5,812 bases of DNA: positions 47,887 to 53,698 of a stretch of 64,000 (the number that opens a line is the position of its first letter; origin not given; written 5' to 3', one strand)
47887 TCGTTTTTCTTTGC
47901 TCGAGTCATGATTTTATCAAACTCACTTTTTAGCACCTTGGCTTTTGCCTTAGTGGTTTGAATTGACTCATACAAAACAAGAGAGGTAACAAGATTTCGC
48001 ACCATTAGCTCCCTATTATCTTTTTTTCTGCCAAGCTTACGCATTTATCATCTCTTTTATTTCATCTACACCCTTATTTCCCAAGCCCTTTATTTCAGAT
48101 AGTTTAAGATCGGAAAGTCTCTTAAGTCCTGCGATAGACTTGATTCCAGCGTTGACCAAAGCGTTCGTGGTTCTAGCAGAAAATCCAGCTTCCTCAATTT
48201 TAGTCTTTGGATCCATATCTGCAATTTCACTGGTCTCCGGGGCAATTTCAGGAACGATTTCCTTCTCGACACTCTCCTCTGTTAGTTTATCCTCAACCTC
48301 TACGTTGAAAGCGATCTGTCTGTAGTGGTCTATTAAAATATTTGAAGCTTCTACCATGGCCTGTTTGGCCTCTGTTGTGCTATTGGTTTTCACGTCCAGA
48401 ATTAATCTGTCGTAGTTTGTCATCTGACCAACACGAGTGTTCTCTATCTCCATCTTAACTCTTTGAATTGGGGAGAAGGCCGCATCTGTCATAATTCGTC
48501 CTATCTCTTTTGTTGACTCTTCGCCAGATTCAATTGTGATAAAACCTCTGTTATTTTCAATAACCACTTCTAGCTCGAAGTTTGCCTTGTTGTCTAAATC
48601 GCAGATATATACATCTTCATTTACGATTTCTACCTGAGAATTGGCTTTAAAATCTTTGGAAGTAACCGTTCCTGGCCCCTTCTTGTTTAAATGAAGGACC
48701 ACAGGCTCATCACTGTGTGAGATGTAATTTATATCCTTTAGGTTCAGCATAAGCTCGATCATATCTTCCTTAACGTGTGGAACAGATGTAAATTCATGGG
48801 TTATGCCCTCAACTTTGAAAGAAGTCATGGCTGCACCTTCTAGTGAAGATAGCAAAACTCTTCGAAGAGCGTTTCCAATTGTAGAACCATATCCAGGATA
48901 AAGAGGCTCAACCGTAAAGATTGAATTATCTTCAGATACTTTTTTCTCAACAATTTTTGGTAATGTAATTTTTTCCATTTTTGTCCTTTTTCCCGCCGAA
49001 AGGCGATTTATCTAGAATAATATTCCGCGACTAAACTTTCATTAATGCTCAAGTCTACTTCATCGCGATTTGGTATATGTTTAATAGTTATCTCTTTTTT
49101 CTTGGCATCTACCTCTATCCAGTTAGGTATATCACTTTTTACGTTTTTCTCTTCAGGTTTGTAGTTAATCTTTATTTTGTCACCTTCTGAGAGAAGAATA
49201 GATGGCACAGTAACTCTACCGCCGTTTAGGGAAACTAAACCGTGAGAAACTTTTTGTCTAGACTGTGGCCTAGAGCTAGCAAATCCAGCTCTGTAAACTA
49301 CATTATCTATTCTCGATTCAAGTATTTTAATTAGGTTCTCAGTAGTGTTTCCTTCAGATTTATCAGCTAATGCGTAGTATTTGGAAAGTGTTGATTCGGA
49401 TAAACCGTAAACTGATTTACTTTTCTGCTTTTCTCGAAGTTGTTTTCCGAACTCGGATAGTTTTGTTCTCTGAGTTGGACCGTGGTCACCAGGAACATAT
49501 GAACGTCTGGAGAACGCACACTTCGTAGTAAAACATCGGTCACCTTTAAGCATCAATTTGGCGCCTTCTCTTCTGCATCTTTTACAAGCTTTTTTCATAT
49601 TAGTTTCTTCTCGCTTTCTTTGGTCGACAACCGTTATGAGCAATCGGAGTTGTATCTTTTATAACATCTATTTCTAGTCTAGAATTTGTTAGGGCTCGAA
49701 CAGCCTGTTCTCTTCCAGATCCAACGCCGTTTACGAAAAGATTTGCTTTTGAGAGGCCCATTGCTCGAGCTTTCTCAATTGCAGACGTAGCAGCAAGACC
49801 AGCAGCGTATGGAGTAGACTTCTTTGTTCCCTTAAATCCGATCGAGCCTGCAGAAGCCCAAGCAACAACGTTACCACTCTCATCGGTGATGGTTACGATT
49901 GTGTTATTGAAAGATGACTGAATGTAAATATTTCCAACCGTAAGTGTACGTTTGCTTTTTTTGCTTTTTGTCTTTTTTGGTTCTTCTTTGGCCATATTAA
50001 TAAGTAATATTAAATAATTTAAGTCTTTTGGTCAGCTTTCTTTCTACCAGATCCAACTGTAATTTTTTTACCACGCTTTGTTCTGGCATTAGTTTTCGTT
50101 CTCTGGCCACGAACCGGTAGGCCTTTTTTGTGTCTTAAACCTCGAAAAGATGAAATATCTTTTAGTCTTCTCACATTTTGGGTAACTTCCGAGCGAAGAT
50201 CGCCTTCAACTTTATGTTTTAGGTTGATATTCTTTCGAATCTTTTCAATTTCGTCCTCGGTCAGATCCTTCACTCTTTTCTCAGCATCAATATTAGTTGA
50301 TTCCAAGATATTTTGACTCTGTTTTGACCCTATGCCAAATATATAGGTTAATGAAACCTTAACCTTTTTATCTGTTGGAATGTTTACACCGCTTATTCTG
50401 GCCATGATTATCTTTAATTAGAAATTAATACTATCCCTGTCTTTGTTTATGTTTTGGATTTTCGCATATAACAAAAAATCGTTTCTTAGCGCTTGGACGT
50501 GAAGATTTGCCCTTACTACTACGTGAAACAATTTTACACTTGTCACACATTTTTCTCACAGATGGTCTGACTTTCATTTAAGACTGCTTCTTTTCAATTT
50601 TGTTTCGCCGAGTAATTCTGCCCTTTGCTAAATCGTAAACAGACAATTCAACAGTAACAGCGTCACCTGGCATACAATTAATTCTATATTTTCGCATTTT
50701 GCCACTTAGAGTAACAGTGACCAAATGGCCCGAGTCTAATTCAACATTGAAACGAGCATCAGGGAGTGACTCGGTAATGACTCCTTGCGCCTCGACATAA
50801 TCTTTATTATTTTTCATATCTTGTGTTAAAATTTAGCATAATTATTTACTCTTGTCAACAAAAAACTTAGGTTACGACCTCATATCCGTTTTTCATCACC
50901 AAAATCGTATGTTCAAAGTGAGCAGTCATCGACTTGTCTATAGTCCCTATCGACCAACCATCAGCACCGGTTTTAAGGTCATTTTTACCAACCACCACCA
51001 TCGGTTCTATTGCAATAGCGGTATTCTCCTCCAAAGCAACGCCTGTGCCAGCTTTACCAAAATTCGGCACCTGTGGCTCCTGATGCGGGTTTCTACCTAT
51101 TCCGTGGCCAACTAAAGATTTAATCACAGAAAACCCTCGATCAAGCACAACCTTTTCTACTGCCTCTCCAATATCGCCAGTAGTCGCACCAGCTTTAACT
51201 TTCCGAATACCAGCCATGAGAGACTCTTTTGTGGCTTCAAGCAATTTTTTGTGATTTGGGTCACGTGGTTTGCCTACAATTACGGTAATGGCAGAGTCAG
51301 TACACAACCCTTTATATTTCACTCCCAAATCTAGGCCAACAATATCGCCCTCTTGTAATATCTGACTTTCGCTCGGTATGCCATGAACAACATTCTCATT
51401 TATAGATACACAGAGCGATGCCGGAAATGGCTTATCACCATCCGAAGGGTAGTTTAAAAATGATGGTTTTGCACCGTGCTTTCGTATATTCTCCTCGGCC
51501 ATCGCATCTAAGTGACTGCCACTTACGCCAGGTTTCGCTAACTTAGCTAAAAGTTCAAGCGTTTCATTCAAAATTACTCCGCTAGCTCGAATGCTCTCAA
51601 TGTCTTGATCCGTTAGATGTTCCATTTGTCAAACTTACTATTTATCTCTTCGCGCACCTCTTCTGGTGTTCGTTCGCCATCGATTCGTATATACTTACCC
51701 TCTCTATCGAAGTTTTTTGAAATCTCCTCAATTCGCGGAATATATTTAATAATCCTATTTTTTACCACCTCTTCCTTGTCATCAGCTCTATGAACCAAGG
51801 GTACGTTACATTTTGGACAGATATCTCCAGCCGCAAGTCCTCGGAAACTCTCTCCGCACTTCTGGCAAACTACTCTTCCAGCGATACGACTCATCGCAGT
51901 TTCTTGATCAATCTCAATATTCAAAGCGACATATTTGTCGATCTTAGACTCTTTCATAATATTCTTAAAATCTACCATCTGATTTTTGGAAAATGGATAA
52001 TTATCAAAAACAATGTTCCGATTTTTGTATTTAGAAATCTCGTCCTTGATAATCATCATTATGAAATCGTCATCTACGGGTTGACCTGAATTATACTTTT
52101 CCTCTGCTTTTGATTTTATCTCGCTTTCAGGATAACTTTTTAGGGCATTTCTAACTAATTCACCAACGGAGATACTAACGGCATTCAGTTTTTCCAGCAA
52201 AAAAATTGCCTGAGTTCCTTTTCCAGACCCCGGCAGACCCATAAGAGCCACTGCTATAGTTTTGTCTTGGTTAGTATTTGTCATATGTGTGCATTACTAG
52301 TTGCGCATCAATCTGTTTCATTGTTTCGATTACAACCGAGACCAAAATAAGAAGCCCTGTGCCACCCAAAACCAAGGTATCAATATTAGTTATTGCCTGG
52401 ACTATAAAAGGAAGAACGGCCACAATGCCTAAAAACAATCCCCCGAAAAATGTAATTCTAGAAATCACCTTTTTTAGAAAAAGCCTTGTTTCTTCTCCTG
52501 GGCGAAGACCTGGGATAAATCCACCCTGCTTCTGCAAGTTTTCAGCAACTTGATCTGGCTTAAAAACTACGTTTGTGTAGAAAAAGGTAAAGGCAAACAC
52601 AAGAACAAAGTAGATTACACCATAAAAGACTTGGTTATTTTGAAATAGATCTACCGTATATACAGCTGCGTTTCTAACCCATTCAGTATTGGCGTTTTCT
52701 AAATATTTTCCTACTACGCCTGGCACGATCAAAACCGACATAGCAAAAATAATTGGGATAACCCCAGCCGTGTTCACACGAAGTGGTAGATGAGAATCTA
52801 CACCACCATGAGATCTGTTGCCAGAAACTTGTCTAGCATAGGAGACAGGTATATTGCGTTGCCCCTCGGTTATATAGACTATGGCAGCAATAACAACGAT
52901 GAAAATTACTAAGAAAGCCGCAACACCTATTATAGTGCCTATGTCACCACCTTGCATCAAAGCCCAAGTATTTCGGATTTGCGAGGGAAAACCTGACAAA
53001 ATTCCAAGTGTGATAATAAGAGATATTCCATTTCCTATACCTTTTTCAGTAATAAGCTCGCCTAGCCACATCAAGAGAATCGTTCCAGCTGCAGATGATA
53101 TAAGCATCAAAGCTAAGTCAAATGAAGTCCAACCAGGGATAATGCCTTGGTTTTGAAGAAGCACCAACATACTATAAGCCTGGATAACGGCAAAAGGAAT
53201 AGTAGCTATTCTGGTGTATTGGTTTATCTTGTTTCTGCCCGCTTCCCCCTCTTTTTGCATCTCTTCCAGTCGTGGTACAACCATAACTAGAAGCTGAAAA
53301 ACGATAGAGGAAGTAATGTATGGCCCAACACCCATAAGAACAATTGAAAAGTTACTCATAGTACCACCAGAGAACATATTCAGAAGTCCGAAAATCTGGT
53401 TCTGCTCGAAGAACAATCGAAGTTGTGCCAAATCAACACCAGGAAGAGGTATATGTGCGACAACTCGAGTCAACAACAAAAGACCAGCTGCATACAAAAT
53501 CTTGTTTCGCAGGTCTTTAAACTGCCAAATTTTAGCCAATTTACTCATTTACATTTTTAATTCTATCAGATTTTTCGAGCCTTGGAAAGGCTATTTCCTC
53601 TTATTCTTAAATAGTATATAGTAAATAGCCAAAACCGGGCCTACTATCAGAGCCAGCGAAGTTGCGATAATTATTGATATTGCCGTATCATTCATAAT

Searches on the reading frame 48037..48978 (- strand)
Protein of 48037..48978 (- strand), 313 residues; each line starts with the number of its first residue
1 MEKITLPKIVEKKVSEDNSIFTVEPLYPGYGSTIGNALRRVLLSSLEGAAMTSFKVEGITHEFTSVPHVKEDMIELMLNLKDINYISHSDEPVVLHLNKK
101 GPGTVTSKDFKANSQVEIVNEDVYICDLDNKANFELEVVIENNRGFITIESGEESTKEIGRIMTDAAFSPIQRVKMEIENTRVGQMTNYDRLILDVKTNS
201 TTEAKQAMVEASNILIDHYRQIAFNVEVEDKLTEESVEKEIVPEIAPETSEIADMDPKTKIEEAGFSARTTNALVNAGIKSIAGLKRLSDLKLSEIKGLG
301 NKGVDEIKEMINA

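Call 69: search_protein_families(library=pfam, proteins=[window:48037-48978:-], max_evalue=0.00001)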
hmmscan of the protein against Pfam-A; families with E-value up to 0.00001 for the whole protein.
window:48037-48978:- (313 aa): 3 families
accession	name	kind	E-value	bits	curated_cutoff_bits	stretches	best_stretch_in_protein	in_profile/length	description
PF01000.31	RNA_pol_A_bac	-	7.5e-28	97.6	33.9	1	55-169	2-119/119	RNA polymerase Rpb3/RpoA insert domain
PF01193.29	RNA_pol_L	-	5.4e-20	71.3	24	1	24-218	1-73/74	RNA polymerase Rpb3/Rpb11 dimerisation domain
PF03118.21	RNA_pol_A_CTD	-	6.8e-12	45.4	23.8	1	257-311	11-65/67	Bacterial RNA polymerase, alpha chain C terminal domain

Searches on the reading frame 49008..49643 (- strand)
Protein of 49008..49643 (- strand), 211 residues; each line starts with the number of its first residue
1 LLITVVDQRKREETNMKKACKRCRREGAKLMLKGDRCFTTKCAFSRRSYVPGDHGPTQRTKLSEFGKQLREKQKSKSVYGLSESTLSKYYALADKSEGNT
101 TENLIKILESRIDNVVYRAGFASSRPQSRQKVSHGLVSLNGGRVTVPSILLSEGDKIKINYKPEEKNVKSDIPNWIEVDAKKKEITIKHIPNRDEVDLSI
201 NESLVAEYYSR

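Call 69: search_protein_families(library=pfam, proteins=[window:49008-49643:-], max_evalue=0.00001)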
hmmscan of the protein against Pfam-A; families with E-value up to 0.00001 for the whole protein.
window:49008-49643:- (211 aa): 2 families
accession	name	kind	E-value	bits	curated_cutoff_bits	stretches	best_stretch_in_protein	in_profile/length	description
PF00163.24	Ribosomal_S4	-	5.5e-26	91.5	23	1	17-109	4-95/95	Ribosomal protein S4/S9 N-terminal domain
PF01479.30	S4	-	1.5e-14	53.8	22.8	1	111-157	2-48/48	S4 domain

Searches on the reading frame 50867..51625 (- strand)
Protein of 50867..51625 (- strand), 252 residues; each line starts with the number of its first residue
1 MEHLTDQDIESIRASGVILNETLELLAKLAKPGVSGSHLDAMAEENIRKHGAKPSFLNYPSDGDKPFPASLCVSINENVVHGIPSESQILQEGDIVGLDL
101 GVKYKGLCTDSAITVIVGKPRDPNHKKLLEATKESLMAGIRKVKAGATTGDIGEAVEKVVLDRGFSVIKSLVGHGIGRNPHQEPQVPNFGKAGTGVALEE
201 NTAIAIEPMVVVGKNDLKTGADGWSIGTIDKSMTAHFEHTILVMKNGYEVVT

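Call 69: search_protein_families(library=pfam, proteins=[window:50867-51625:-], max_evalue=0.00001)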
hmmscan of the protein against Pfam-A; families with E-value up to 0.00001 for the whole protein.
window:50867-51625:- (252 aa): 1 family
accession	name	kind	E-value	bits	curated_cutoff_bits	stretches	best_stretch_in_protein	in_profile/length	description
PF00557.29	Peptidase_M24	-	7.6e-45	153.7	23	1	10-243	1-206/208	Metallopeptidase family M24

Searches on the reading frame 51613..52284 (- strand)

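Call 69: search_protein_families(library=pfam, proteins=[window:51613-52284:-], max_evalue=0.00001)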
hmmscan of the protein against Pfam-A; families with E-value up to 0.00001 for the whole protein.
window:51613-52284:- (223 aa): 2 families
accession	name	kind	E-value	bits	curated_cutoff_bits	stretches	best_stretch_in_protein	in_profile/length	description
PF00406.28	ADK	-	9.6e-26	91.2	26.8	1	14-194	1-148/151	Adenylate kinase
PF13207.12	AAA_17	-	3.7e-15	56.8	27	1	15-136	1-121/136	AAA domain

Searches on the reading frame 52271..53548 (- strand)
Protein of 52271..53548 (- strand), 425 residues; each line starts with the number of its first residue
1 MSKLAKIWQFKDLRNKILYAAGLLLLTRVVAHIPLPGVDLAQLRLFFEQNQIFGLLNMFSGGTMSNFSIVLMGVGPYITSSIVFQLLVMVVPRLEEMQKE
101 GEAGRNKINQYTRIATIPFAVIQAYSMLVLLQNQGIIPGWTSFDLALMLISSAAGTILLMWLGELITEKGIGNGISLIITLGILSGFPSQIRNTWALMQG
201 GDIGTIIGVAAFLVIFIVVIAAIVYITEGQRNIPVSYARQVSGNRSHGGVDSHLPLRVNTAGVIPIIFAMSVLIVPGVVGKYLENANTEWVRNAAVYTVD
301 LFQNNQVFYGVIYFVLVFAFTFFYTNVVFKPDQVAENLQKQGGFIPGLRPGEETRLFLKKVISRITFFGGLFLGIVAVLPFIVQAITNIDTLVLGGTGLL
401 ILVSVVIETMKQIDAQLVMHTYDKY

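Call 70: search_protein_families(library=pfam, proteins=[window:52271-53548:-], max_evalue=0.00001)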
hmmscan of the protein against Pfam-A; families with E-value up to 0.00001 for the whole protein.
window:52271-53548:- (425 aa): 1 family
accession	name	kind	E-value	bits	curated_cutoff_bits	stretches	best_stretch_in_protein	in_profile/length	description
PF00344.25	SecY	-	1.1e-104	350.5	32.2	1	68-410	1-306/306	SecY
